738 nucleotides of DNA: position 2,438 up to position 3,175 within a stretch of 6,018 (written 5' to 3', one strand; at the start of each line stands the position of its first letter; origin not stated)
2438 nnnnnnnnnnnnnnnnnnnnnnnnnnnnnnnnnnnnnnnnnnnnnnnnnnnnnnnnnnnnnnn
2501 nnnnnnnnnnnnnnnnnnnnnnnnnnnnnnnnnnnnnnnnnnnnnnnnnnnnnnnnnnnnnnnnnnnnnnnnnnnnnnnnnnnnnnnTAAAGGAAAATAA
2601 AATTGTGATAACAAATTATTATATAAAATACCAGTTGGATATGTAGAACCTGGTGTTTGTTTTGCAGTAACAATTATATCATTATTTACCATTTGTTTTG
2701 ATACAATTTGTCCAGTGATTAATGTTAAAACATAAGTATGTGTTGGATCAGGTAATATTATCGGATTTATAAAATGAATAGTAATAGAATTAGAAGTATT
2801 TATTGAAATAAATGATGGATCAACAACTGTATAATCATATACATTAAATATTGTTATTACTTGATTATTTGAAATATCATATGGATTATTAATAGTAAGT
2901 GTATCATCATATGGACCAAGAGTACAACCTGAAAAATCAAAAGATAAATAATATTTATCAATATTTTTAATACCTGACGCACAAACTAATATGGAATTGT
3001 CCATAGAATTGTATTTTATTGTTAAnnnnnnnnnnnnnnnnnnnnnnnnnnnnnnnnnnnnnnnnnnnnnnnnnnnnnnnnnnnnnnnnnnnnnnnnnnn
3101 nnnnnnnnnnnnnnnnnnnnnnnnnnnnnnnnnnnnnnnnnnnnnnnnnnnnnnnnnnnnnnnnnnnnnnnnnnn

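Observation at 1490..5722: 1410-aa protein made of 20 or more NHL-type blades, a probable chain of tandem beta-propellers in a virus-like genome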

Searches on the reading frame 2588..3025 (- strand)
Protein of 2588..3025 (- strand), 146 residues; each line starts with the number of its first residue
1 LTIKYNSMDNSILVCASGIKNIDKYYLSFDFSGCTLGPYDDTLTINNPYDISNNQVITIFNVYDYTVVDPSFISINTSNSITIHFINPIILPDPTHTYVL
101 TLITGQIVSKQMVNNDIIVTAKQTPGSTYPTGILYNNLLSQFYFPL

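Call 48: search_protein_families(library=pfam, proteins=[window:2588-3025:-], max_evalue=1)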
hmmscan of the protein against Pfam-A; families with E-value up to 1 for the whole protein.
window:2588-3025:- (146 aa): 1 family
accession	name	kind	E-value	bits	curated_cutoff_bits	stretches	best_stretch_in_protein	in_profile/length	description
PF18200.7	Big_11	-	0.022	15.1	25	1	109-132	10-33/87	Bacterial Ig-like domain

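Call 57: search_solved_structures(query=A3, max_evalue=10, show_alignments=1)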
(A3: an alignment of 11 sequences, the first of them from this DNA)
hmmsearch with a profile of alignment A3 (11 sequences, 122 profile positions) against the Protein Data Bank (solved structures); distinct sequences matched with E-value up to 10: 1.
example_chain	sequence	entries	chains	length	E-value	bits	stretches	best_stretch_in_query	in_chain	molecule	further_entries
6fth_A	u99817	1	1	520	0.41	14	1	63-93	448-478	Extracellular solute-binding protein, family 1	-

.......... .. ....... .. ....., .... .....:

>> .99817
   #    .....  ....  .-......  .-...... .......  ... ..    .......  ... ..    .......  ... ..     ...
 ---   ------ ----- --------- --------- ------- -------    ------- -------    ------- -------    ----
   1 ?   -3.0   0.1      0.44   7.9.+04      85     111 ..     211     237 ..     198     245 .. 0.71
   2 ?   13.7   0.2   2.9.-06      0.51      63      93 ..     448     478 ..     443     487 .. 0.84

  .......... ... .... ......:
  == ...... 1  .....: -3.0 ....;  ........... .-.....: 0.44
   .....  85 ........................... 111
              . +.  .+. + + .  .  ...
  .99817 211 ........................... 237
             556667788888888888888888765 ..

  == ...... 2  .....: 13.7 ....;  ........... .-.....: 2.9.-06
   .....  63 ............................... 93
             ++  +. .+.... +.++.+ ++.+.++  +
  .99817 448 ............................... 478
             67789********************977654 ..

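Call 58: search_protein_families(library=pfam, alignment_id=A3, max_evalue=1)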
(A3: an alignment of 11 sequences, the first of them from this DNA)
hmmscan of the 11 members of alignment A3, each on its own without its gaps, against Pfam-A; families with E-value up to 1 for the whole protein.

A. member 1, seq(121 aa): 1 family
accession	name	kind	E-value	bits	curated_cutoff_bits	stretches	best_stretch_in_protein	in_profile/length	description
PF18200.7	Big_11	-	0.012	15.9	25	1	84-107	10-33/87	Bacterial Ig-like domain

B. families by the number of members that match (of 11 scanned): 3 families
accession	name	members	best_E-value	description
PF06739.17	SBBP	1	0.009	Beta-propeller repeat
PF18200.7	Big_11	1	0.012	Bacterial Ig-like domain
PF01731.26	Arylesterase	1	0.07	Arylesterase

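Call 67: find_homologous_proteins(query=A3, max_evalue=0.001)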
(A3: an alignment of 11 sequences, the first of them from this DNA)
Query A3 (11 sequences) (121 aa, profile of the alignment): 1 proteins with E <= 0.001 among 342 candidates.
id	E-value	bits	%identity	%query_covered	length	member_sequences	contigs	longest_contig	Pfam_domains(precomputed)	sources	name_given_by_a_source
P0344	6.2e-37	144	41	88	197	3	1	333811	-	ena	-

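Call 68: find_encoding_contigs(protein=P0344, flank=8000, max_places=1)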
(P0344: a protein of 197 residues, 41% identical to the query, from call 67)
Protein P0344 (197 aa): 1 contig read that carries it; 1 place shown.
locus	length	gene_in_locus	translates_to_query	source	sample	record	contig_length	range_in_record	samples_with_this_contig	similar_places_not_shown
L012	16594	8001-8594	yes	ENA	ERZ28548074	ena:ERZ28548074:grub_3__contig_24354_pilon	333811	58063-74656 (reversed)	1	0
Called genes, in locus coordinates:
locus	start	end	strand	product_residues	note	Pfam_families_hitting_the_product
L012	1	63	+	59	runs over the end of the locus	-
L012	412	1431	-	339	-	PF00709:Adenylsucc_synt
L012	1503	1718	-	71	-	-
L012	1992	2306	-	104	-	-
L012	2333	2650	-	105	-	PF12813:XPG_I_2 (weak), PF00867:XPG_I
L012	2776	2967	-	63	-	PF00752:XPG_N (weak)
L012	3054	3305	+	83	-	-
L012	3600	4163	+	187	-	-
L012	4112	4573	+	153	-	-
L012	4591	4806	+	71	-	-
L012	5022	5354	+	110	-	-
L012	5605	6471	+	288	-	PF01436:NHL (faint)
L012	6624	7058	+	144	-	-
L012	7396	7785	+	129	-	-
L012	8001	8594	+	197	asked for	-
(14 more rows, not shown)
